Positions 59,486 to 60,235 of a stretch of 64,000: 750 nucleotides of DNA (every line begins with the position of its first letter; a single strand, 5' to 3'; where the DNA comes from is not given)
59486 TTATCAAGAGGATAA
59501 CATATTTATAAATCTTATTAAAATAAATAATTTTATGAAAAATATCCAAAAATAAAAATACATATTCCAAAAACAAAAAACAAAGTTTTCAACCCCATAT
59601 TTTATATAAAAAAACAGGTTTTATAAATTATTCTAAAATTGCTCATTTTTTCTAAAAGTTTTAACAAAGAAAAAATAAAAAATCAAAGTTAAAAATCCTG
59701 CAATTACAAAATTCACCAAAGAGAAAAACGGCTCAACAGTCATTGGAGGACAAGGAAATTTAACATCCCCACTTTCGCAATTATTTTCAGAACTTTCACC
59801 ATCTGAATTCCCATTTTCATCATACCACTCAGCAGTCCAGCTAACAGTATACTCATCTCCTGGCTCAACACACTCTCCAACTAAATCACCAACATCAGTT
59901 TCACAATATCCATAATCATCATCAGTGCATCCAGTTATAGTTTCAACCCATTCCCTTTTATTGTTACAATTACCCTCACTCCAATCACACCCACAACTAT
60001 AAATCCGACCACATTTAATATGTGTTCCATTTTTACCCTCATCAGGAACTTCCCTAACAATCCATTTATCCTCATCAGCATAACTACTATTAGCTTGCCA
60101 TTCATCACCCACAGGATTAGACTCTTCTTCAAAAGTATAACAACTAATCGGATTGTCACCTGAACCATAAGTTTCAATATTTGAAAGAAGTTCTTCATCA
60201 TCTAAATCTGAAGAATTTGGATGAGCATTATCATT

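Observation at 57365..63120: Tandem paralogous giant Cys-rich surface proteins with identical termini and duplicated flanks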

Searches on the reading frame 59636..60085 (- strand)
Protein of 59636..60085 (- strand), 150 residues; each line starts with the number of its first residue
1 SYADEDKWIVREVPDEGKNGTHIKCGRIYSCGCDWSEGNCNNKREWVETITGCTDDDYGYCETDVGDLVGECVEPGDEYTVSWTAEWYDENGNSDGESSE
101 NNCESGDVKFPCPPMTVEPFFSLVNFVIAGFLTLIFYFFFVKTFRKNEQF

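Call 34: search_protein_families(library=ncbifam, alignment_id=A2, max_evalue=1)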
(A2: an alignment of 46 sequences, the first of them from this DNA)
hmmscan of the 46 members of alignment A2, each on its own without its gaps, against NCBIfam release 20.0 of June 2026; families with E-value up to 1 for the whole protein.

A. member 1, seq(150 aa): 0 families

B. families by the number of members that match (of 46 scanned): 23 families
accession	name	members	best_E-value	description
NF041554.1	SA1362_fam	3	0.0041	SA1362 family protein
NF045939.1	MHJ_0274_fam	2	0.051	MHJ_0274 family protein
NF045529.2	Heimdall-CTERM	2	0.41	Heimdall-CTERM domain-containing surface protein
NF038316.1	DrmE_fam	1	0.00042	DrmE family protein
TIGR01477.1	RIFIN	1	0.0022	variant surface antigen, rifin family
TIGR01218.1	Gpos_tandem_5TM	1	0.0032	tandem five-TM protein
NF010557.0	PRK13952.1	1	0.022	large conductance mechanosensitive channel protein MscL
TIGR01673.1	holin_LLH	1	0.027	phage holin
NF004908.0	PRK06265.2-3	1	0.036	cobalt transporter CbiM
NF035926.1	scyF_NHL_VPEP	1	0.057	scytonemin biosynthesis PEP-CTERM protein ScyF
NF041023.1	PP0621_fam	1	0.062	PP0621 family protein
TIGR00805.1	oat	1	0.095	OAT family organic anion transporter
TIGR02056.1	ChlG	1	0.11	chlorophyll synthase ChlG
NF033507.3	Loki-CTERM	1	0.13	Loki-CTERM sorting domain-containing protein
NF009951.1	PRK13415.1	1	0.16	flagella biosynthesis regulatory protein FliZ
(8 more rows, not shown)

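Call 35: search_protein_families(library=pfam, alignment_id=A2, max_evalue=1)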
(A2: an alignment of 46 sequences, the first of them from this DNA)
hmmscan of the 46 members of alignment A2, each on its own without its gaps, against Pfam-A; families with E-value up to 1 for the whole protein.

A. member 1, seq(150 aa): 0 families

B. families by the number of members that match (of 46 scanned): 39 families (the first 25 are shown)
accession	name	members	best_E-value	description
PF06024.17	Orf78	3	0.0027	Orf78 (ac78)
PF15106.11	TMEM156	3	0.036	TMEM156 protein family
PF12669.12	FeoB_associated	2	0.0053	FeoB-associated Cys-rich membrane protein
PF05568.16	ASFV_J13L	2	0.018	African swine fever virus J13L protein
PF17359.7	DUF5385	2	0.027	Family of unknown function (DUF5385)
PF25184.1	YxzE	2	0.041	YxzE-like putative bacteriocin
PF15839.10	TEX29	2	0.12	Testis-expressed sequence 29 protein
PF00746.26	Gram_pos_anchor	2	0.2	LPXTG cell wall anchor motif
PF11755.13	DUF3311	1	0.0022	Protein of unknown function (DUF3311)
PF04463.17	2-thiour_desulf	1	0.0027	2-thiouracil desulfurase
PF16935.10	Hol_Tox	1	0.0037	Putative Holin-like Toxin (Hol-Tox)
PF02009.21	RIFIN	1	0.0041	Rifin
PF04881.20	Adeno_GP19K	1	0.011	Adenovirus GP19K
PF14720.11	NiFe_hyd_SSU_C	1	0.015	NiFe/NiFeSe hydrogenase small subunit C-terminal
PF23141.1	Ig_NOMO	1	0.021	NOMO Ig-like domain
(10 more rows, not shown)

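Call 38: find_related_loci(query=A3, collection=genome_contigs, flank=10000)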
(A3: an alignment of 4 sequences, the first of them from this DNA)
Query A3 (150 aa) in genome_contigs; peptide patterns used: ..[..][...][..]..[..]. (x = any residue, [..] = any of these).
598 stretches matched a pattern (row limit reached: there are more); 1 encode a relative of the query (tblastn E <= 1e-3); 1 distinct loci.
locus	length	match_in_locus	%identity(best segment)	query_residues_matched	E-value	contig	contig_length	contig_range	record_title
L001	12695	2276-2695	41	13-140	3e-27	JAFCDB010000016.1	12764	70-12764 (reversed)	Candidatus Pacearchaeota archaeon isolate Meg19_1012_Bin_278 Meg19_1012_Bin_278_scaffold_15372, whole genome shotgun seq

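Call 43: find_related_loci(query=A3, collection=metagenome_contigs, flank=10000)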
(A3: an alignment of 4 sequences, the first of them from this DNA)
Query A3 (150 aa) in metagenome_contigs; peptide patterns used: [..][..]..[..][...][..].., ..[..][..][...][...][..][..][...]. (x = any residue, [..] = any of these).
600 stretches matched a pattern (row limit reached: there are more); 1 encode a relative of the query (tblastn E <= 1e-3); 1 distinct loci.
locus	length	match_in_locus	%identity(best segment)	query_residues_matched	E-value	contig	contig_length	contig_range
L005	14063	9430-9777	30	28-149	6e-8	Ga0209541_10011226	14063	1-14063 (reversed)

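Call 52: predict_structure(alignment_id=A2)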
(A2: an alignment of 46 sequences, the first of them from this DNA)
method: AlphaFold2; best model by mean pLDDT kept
length: 150 residues; sequences in the alignment: 46
mean_pLDDT: 80.1   pTM: 0.56
mean pLDDT of the five models: 80.1, 80.0, 79.7, 77.9, 77.3
residues with pLDDT >= 90: 58; 70-90: 52; 50-70: 30; < 50: 10
segments of 3 or more residues with pLDDT < 50: 1-3, 17-23
pLDDT, mean of each block of 10 residues (from residue 1): 52 50 59 86 75 73 92 91 94 90 93 78 88 97 84
secondary structure, 60 per line:
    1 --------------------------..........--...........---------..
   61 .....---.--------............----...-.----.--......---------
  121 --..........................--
elements in order: E27-36 E39-49 E59-65 E78-89 E94-96 E106-111 H123-148

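Call 57: fold_search(model_id=the predicted structure, library=pdb)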
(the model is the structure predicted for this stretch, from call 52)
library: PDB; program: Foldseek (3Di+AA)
matches with E <= 10: 188; with E <= 0.001: 0
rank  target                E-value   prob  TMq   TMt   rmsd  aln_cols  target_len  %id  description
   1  9har_AA               1.4e-01  0.51  0.22  0.24   7.7        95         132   13  pT=3 virus-like particle of ssRNA phage ESE017 coat protein (released 2024-11-13)
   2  7q05_A                5.1e-01  0.87  0.29  0.28   4.0        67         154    9  Crystal structure of TPADO in complex with TPA (released 2022-03-30)
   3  7vju_D                5.6e-01  0.84  0.28  0.28   4.0        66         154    9  Crystal Structure of terephthalate dioxygenase from Comamonas testosteroni KF1 (released 2022-04-13)
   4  1lwr_MODEL_1_A        5.6e-01  0.18  0.20  0.27  10.2       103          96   10  Solution structure of the NCAM fibronectin type III module 2 (released 2003-06-03)
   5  7pdz_E                7.0e-01  0.13  0.19  0.13  24.5       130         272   13  Structure of capping protein bound to the barbed end of a cytoplasmic actin filament (released 2021-09-01)
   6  7pdz_F                8.7e-01  0.18  0.22  0.14  19.3       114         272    8  Structure of capping protein bound to the barbed end of a cytoplasmic actin filament (released 2021-09-01)
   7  3o0l_B                9.2e-01  0.15  0.19  0.24  16.8        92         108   11  Crystal structure of a Pfam DUF1425 family member (Shew_1734) from Shewanella sp. pv-4 at 1.81 a resolution (released 2010-08-04)
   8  7ds3_A                1.1e+00  0.21  0.23  0.15  21.6       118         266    7  Crystal structure of actin capping protein in complex with twinflin-2 C-terminus tail (released 2021-03-03)
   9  3lk4_1                1.1e+00  0.08  0.15  0.10  22.2       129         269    8  Crystal structure of CapZ bound to the uncapping motif from CD2AP (released 2010-04-07)
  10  8p94_U                1.1e+00  0.15  0.22  0.14  19.4       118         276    8  Cryo-EM structure of cortactin stabilized Arp2/3-complex nucleated actin branches (released 2024-01-03)
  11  8f8q_G                1.2e+00  0.18  0.23  0.14  19.1       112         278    8  Cryo-EM structure of the CapZ-capped barbed end of F-actin (released 2023-06-07)
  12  7vju_B                1.3e+00  0.63  0.28  0.28   4.1        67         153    9  Crystal Structure of terephthalate dioxygenase from Comamonas testosteroni KF1 (released 2022-04-13)
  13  4hrv_B                1.3e+00  0.41  0.23  0.24  15.5        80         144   15  Crystal Structure of Lipoprotein GNA1162 from Neisseria meningitidis (released 2013-04-24)
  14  1iq6_A                1.3e+00  0.21  0.20  0.22   9.8        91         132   15  (R)-HYDRATASE FROM A. CAVIAE INVOLVED IN PHA BIOSYNTHESIS (released 2003-02-18)
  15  9yim_Y                1.3e+00  0.10  0.18  0.12  19.4       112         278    7  Capping protein bound to the barbed end of F-actin (released 2026-03-04)
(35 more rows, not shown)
